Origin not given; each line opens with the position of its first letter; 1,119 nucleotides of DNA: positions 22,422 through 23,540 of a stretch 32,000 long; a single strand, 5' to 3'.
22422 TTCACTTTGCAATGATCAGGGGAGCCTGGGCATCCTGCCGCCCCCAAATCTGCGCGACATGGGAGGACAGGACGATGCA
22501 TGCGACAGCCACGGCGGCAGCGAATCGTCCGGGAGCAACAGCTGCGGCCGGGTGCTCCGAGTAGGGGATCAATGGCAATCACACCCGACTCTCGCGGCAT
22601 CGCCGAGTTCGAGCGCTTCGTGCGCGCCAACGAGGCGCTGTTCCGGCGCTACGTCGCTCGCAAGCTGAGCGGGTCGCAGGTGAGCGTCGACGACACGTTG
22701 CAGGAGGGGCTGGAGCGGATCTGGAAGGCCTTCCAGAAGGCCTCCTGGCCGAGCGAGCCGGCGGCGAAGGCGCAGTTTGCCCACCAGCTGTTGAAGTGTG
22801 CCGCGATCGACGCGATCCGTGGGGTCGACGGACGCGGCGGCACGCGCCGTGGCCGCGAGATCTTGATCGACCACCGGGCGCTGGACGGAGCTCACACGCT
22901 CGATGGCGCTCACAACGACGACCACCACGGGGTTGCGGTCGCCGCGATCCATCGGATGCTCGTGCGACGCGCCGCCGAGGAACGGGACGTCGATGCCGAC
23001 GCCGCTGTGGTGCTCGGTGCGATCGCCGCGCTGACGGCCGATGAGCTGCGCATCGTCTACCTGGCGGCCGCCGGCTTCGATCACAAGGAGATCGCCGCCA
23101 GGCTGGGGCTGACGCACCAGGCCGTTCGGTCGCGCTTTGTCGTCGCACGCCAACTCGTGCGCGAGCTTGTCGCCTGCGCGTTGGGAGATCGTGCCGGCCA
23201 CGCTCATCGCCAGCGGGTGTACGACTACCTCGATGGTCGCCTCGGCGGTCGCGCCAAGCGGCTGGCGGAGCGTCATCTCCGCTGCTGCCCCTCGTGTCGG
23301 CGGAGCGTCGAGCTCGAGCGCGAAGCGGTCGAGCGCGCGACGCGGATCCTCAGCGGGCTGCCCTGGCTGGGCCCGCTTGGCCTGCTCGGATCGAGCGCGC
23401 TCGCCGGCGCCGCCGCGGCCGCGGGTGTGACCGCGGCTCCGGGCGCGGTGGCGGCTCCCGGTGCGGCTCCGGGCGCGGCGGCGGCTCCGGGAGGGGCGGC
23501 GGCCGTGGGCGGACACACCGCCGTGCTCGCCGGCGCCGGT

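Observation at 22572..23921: Sigma factor and ZAS-type anti-sigma motif encoded in a single membrane-anchored polypeptide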

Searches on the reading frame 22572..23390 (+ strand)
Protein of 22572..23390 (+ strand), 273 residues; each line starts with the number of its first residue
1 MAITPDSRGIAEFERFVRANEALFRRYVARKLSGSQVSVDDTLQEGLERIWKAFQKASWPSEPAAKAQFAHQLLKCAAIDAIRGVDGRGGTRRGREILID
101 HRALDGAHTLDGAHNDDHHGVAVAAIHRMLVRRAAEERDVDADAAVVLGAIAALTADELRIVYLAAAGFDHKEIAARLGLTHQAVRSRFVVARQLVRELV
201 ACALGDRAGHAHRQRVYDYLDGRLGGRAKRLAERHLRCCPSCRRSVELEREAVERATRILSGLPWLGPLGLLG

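Call 16: search_protein_representatives(protein=window:22572-23390:+)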
Query: 273 residues. Proteins with E-value up to 0.001 (for the whole library): 96; up to 1e-10: 46; up to 1e-30: 9. The best 96 are listed.
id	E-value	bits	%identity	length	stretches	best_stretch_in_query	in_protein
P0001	1.6e-172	588.2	100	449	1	1-273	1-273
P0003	6.6e-41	156.8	40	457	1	11-264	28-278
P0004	1.4e-34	136.1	41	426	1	12-266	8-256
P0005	7.7e-34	133.7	36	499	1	12-264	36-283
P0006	3.0e-33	131.7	36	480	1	11-270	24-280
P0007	6.5e-33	130.6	36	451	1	6-269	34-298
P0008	3.8e-32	128.1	37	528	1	11-267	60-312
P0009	1.0e-31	126.7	37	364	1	8-265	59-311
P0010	1.2e-31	126.4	35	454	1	6-268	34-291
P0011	4.0e-26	108.4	37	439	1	7-266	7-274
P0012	1.3e-25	106.7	34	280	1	8-247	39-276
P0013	9.9e-25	103.8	34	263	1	11-246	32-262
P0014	1.2e-24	103.5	33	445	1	5-269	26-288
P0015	5.8e-24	101.3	33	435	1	2-266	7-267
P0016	1.6e-23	99.9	33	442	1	12-265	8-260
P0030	9.9e-16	74.3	32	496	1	31-267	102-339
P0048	1.1e-10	57.8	34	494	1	35-257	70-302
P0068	3.7e-05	39.7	35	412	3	210-270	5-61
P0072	7.0e-05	38.7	41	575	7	157-196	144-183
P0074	8.8e-05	38.4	34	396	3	202-249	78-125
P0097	9.3e-04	35.1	40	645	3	218-263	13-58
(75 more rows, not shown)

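Call 32: find_homologous_proteins(query=A3, max_evalue=0.00001)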
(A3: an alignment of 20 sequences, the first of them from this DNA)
Query A3 (20 sequences) (270 aa, profile of the alignment): 96 proteins with E <= 0.00001 among 8000 candidates.
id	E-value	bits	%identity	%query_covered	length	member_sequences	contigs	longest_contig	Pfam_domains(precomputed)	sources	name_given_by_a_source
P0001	7.3e-82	293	100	100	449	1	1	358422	PF13490.12,PF08281.19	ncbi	-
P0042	1.2e-76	276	29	98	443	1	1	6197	PF13490.12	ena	-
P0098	8.7e-75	270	28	94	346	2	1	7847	PF13490.12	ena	-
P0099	9.0e-74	266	32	94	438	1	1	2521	PF13490.12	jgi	jgi:DNA-directed RNA polymerase specialized sigma24 family protein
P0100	1.8e-73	265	29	98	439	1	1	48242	PF13490.12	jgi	jgi:DNA-directed RNA polymerase specialized sigma24 family protein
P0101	4.3e-73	264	30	98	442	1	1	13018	PF13490.12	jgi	jgi:DNA-directed RNA polymerase specialized sigma24 family protein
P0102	1.8e-72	262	32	99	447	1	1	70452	-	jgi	jgi:DNA-directed RNA polymerase specialized sigma24 family protein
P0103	2.4e-72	262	28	99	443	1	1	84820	PF13490.12,PF08281.19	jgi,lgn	jgi:DNA-directed RNA polymerase specialized sigma24 family protein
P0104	7.6e-72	260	27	99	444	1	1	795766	PF13490.12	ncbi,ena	-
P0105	1.9e-71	259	35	99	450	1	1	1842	PF13490.12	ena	-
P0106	4.2e-71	258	28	94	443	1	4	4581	PF13490.12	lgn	-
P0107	4.4e-71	258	32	98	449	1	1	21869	PF13490.12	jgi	jgi:DNA-directed RNA polymerase specialized sigma24 family protein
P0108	6.7e-71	257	31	98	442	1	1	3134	PF13490.12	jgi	jgi:DNA-directed RNA polymerase specialized sigma24 family protein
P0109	7.2e-71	257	32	94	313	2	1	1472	PF13490.12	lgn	-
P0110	1.1e-70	256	28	99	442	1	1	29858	PF13490.12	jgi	jgi:DNA-directed RNA polymerase specialized sigma24 family protein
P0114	3.5e-70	255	30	98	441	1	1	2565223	PF13490.12,PF08281.19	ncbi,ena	-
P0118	1.1e-69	253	33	97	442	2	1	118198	PF13490.12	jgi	jgi:DNA-directed RNA polymerase specialized sigma24 family protein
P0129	7.6e-69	250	34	94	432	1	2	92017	PF13490.12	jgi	jgi:DNA-directed RNA polymerase specialized sigma24 family protein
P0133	1.3e-68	249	29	97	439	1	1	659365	PF13490.12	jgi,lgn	jgi:DNA-directed RNA polymerase specialized sigma24 family protein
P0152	3.5e-67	245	29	99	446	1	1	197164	-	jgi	jgi:DNA-directed RNA polymerase specialized sigma24 family protein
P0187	6.5e-6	44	30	43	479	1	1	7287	PF04545.23,PF04542.21,PF08281.19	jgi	jgi:RNA polymerase sigma-70 factor, ECF subfamily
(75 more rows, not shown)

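Call 34: find_encoding_contigs(protein=P0114, flank=8000, max_places=1)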
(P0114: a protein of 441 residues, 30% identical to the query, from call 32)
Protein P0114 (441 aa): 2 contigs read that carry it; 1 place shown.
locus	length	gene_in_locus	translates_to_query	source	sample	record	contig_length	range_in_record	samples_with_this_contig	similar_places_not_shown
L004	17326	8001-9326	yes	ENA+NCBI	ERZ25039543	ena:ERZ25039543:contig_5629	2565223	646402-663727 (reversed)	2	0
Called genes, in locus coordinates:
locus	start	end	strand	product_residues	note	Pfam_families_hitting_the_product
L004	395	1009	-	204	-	-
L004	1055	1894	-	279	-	-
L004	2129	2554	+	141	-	PF00672:HAMP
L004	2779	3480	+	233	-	PF00990:GGDEF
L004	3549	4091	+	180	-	-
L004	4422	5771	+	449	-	PF01734:Patatin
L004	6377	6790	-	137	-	-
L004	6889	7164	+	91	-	PF13560:HTH_31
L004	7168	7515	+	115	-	-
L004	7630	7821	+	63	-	-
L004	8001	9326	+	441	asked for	PF08281:Sigma70_r4_2 (weak), PF13490:zf-HC2 (weak)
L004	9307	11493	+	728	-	PF12245:Big_3_2 (faint), PF19077:Big_13 (faint)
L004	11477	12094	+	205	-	-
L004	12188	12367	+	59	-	-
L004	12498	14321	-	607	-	-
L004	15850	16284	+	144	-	PF01022:HTH_5 (weak), PF12840:HTH_20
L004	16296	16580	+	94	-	-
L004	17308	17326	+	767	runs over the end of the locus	PF12846:AAA_10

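Call 35: find_encoding_contigs(protein=P0104, flank=8000, max_places=1)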
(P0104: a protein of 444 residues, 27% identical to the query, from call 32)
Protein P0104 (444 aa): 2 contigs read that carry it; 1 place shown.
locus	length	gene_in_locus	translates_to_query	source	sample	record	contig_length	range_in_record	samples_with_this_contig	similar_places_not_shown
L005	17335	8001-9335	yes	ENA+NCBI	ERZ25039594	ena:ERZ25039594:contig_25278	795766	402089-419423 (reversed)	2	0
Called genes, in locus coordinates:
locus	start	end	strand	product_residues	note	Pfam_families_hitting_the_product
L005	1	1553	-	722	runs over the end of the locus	PF00989:PAS, PF08448:PAS_4, PF08447:PAS_3, PF13426:PAS_9, PF08447:PAS_3, PF08448:PAS_4, PF13426:PAS_9, PF08447:PAS_3, +5 more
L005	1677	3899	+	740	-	PF25852:DUF6242_C (faint), PF14870:PSII_BNR (weak), PF02012:BNR (faint), PF15902:Sortilin-Vps10 (weak)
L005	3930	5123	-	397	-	PF00067:p450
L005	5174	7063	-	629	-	PF00239:Resolvase, PF07508:Recombinase, PF13408:Zn_ribbon_recom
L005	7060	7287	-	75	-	-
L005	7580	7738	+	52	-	-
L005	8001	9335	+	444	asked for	PF13490:zf-HC2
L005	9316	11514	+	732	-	PF19077:Big_13 (faint), PF12245:Big_3_2 (faint)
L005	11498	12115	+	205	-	-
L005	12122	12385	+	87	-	-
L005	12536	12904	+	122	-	-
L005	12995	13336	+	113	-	-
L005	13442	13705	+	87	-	-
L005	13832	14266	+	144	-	PF01022:HTH_5 (weak), PF12840:HTH_20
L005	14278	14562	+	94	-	-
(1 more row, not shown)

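Call 36: find_encoding_contigs(protein=P0133, flank=8000, max_places=1)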
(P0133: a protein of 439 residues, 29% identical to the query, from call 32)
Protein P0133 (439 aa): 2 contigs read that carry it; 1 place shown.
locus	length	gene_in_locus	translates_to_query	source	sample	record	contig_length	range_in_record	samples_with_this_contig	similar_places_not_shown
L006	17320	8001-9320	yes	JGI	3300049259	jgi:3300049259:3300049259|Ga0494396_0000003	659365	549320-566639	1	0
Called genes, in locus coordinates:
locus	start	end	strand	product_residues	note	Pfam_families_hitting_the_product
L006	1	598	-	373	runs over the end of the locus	PF01758:SBF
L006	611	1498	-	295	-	PF00891:Methyltransf_2 (weak), PF01135:PCMT, PF13489:Methyltransf_23, PF01209:Ubie_methyltran, PF08241:Methyltransf_11, PF08242:Methyltransf_12, PF13649:Methyltransf_25, PF13847:Methyltransf_31, +7 more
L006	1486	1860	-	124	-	PF01022:HTH_5, PF12840:HTH_20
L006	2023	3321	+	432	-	-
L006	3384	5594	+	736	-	PF19077:Big_13 (faint), PF12245:Big_3_2 (faint), PF15418:DUF4625 (faint), PF17936:Big_6 (faint)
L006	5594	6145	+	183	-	-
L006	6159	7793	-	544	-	-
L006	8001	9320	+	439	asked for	PF13490:zf-HC2 (weak)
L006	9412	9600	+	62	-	-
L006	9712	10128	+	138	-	PF17782:WHD_DprA (faint), PF01022:HTH_5, PF12840:HTH_20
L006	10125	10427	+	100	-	-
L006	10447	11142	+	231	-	PF12648:TcpE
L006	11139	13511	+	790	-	PF12846:AAA_10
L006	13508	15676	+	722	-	-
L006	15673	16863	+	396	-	-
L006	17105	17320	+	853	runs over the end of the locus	-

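Call 42: predict_structure(alignment_id=A3)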
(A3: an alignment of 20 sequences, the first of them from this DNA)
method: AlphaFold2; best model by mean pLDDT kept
length: 270 residues; sequences in the alignment: 20
mean_pLDDT: 80.9   pTM: 0.48
mean pLDDT of the five models: 80.9, 80.4, 80.3, 77.7, 76.8
residues with pLDDT >= 90: 145; 70-90: 52; 50-70: 41; < 50: 32
segments of 3 or more residues with pLDDT < 50: 91-101, 106-120
pLDDT, mean of each block of 10 residues (from residue 1): 68 96 98 95 97 93 96 97 77 41 45 44 53 53 70 91 92 97 97 91 78 92 96 91 89 88 61
secondary structure, 60 per line:
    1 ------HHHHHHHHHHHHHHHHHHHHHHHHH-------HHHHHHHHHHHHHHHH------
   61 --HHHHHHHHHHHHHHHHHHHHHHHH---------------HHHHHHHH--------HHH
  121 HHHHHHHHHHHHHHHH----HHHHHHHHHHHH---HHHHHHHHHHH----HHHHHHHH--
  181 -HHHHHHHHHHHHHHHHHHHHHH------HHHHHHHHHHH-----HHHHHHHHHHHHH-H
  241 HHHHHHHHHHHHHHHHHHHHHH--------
elements in order: H7-31 H39-54 H63-86 H102-109 H118-136 H141-152 H156-166 H171-178 H182-203 H210-220 H226-238 H240-262

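Call 44: search_solved_structures(query=A3, max_evalue=0.01, show_alignments=2)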
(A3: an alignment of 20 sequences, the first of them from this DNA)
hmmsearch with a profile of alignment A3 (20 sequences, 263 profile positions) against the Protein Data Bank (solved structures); distinct sequences matched with E-value up to 0.01: 33.
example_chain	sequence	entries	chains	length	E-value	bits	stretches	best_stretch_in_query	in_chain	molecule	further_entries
7qh5_A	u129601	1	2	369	4.4e-11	46.1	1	9-191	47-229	RNA polymerase sigma factor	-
6dv9_F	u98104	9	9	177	2.1e-10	43.8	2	129-190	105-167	ECF RNA polymerase sigma factor SigL | RNA polymerase sigma factor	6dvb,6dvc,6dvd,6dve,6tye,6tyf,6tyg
9m9d_F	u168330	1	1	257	4e-09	39.6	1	9-84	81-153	ECF RNA polymerase sigma factor SigE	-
9m9e_F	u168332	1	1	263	4.3e-09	39.5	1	9-84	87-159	ECF RNA polymerase sigma factor SigE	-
9m98_F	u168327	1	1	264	4.4e-09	39.5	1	9-84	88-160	ECF RNA polymerase sigma factor SigE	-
5zx2_F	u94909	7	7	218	3.4e-08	36.6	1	23-194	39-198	ECF RNA polymerase sigma factor SigH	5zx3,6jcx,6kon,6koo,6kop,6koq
6jcy_F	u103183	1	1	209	9.1e-07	31.9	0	23-86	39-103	ECF RNA polymerase sigma factor SigH,ECF RNA polymerase sigma factor SigE,ECF RNA polymera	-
4cxf_A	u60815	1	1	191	2.2e-06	30.6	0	5-101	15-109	RNA POLYMERASE SIGMA FACTOR CNRH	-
3hug_A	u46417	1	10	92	5.8e-06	29.3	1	129-190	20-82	RNA polymerase sigma factor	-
1or7_A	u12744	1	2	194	3.1e-05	26.9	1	5-188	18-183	RNA polymerase sigma-E factor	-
6jbq_F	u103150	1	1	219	4.9e-05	26.2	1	5-188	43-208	ECF RNA polymerase sigma-E factor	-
8jzt_A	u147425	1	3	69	8.8e-05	25.4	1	133-186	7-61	RNA polymerase sigma factor SigF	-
6in7_B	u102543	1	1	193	0.00018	24.4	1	5-188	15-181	RNA polymerase sigma-H factor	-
8z6g_B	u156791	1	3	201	0.00021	24.2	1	5-188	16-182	RNA polymerase sigma factor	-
1fse_A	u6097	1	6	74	0.00033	23.5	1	147-187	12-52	GERE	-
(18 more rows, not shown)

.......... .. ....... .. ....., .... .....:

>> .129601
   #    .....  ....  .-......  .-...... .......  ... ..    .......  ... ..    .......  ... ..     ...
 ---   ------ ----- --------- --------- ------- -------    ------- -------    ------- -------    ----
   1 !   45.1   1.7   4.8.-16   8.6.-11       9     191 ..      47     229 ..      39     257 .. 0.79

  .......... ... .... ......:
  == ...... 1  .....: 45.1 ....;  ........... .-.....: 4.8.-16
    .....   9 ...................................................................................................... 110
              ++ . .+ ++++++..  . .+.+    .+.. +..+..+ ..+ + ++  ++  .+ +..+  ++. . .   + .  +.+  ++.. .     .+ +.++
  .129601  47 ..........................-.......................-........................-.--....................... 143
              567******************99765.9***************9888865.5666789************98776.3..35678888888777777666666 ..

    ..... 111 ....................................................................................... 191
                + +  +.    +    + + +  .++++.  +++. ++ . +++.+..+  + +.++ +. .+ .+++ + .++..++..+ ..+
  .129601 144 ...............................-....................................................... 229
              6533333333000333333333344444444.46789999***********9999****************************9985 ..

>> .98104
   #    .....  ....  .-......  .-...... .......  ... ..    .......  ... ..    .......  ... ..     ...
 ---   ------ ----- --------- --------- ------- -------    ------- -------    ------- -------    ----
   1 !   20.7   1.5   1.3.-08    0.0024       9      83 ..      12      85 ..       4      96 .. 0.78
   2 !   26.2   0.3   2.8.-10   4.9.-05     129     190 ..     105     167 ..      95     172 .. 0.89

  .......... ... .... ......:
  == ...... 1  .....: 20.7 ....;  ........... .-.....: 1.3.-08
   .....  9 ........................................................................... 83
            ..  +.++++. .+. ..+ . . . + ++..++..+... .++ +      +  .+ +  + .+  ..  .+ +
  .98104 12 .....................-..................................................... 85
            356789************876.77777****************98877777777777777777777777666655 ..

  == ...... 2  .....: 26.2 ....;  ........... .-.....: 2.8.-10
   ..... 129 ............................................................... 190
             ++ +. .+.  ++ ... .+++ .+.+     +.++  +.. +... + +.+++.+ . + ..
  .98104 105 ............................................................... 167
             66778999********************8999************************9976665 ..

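Call 45: fold_search(model_id=the predicted structure, library=pdb)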
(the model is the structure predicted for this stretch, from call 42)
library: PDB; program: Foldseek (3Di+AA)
matches with E <= 10: 123; with E <= 0.001: 0
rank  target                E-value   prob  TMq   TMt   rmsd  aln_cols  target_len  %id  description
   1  6dv9_F                2.8e-03  1.00  0.22  0.31  17.6       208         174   22  Crystal structure of Mycobacterium tuberculosis transcription initiation complex(ECF sigma factor L) containing 5nt RN (released 2019-02-20)
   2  9m9e_F                4.7e-03  1.00  0.26  0.37  12.7       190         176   22  Structural Basis of Pausing During Transcription Initiation in Mycobacterium tuberculosis (released 2026-01-14)
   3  6koo_F                5.6e-03  1.00  0.28  0.40  16.3       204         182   22  Mycobacterium tuberculosis initial transcription complex comprising sigma H and 5'-OH RNA of 7 nt (released 2020-03-11)
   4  6jcx_F                1.2e-02  1.00  0.26  0.36  16.2       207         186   23  Mycobacterium tuberculosis transcription initiation complex with ECF sigma factor sigma H and 6nt RNA (released 2019-05-29)
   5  6kon_F                1.2e-02  1.00  0.25  0.35  16.6       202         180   21  Mycobacterium tuberculosis initial transcription complex comprising sigma H and 5'-OH RNA of 5 nt (released 2020-03-11)
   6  9a4r_A                1.2e-02  0.96  0.19  0.23  18.1       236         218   14  Integrative model of RPSH-RPOB by crosslinking MS and deep learning (released 2024-09-18)
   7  9m98_F                1.5e-02  1.00  0.25  0.39  17.0       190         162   21  Structural Basis of Pausing During Transcription Initiation in Mycobacterium tuberculosis (released 2026-01-14)
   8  6jbq_F                1.9e-02  1.00  0.25  0.35  16.4       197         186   19  CryoEM structure of Escherichia coli sigmaE transcription initiation complex containing 5nt of RNA (released 2019-05-29)
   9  1or7_A                2.1e-02  1.00  0.25  0.36  20.1       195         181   19  Crystal Structure of Escherichia coli sigmaE with the Cytoplasmic Domain of its Anti-sigma RseA (released 2003-04-15)
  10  5uxx_C                2.2e-02  1.00  0.25  0.40  18.3       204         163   16  Co-crystal structure of the sigma factor RpoE in complex with the anti-sigma factor NepR from Bartonella quintana (released 2018-02-28)
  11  9m9d_F                2.2e-02  1.00  0.24  0.39  16.9       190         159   22  Structural Basis of Pausing During Transcription Initiation in Mycobacterium tuberculosis (released 2026-01-14)
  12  8z6g_B                2.6e-02  1.00  0.22  0.33  15.6       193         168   16  the AlgU-MucAcyto complex structure in Pseudomonas aeruginosa (released 2024-05-08)
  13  5zx2_F                2.8e-02  1.00  0.27  0.40  16.0       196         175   22  Mycobacterium tuberculosis RNA polymerase transcription initiation complex with ECF sigma factor sigma H and 7nt RNA (released 2019-03-20)
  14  9n9q_C                4.4e-02  0.96  0.25  0.26  23.9       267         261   10  Cryo-EM structure of the RNA-guided transcription complex (released 2025-12-24)
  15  1rp3_A                4.7e-02  0.99  0.27  0.30  20.2       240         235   16  Cocrystal structure of the flagellar sigma/anti-sigma complex, Sigma-28/FlgM (released 2004-04-06)
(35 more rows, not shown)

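Call 64: find_encoding_contigs(protein=P0118, flank=6000, max_places=1)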
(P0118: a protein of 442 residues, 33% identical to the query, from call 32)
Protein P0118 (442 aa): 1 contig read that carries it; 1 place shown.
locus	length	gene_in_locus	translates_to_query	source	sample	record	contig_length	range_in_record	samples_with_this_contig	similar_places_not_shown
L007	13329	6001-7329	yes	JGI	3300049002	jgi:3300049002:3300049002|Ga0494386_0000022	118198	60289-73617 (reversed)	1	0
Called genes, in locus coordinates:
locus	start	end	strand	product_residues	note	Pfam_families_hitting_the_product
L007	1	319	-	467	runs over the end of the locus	PF00067:p450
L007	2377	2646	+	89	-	-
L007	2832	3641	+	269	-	-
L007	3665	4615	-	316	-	PF03372:Exo_endo_phos, PF19580:Exo_endo_phos_3 (faint)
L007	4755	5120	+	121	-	PF12840:HTH_20 (faint), PF01022:HTH_5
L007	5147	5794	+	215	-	PF01545:Cation_efflux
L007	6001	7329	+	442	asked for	PF13490:zf-HC2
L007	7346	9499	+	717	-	PF12245:Big_3_2 (faint), PF19077:Big_13 (faint), PF13620:CarboxypepD_reg (faint)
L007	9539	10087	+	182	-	-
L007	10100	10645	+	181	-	-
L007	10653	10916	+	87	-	-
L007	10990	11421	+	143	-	PF01022:HTH_5, PF12840:HTH_20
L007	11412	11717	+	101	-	-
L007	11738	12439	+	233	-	-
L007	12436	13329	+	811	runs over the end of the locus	PF12846:AAA_10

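Call 65: find_encoding_contigs(protein=P0129, flank=6000, max_places=1)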
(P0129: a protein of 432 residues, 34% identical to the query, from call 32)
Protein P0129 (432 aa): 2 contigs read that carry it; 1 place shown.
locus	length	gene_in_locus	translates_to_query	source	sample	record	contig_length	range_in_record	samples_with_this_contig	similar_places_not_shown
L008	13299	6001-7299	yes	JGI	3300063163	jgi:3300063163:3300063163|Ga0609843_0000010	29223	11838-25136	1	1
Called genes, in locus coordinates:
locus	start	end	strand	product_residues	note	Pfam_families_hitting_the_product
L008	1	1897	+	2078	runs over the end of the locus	PF05593:RHS_repeat, PF25023:TEN_YD-shell (weak)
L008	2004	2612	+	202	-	PF13251:DUF4042 (faint), PF13513:HEAT_EZ (faint), PF03130:HEAT_PBS (faint), PF12717:Cnd1 (faint), PF02985:HEAT (faint), PF13646:HEAT_2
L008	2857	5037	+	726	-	PF13540:RCC1_2 (weak), PF25390:WD40_RLD, PF13540:RCC1_2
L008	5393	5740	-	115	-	-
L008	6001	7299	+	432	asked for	PF13490:zf-HC2 (weak)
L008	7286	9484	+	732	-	PF12245:Big_3_2 (faint), PF19077:Big_13 (faint)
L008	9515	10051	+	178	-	-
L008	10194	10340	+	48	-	-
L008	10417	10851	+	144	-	PF12840:HTH_20, PF01022:HTH_5 (weak)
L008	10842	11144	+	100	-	-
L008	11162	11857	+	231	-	PF12648:TcpE (weak)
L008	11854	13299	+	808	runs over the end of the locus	PF12846:AAA_10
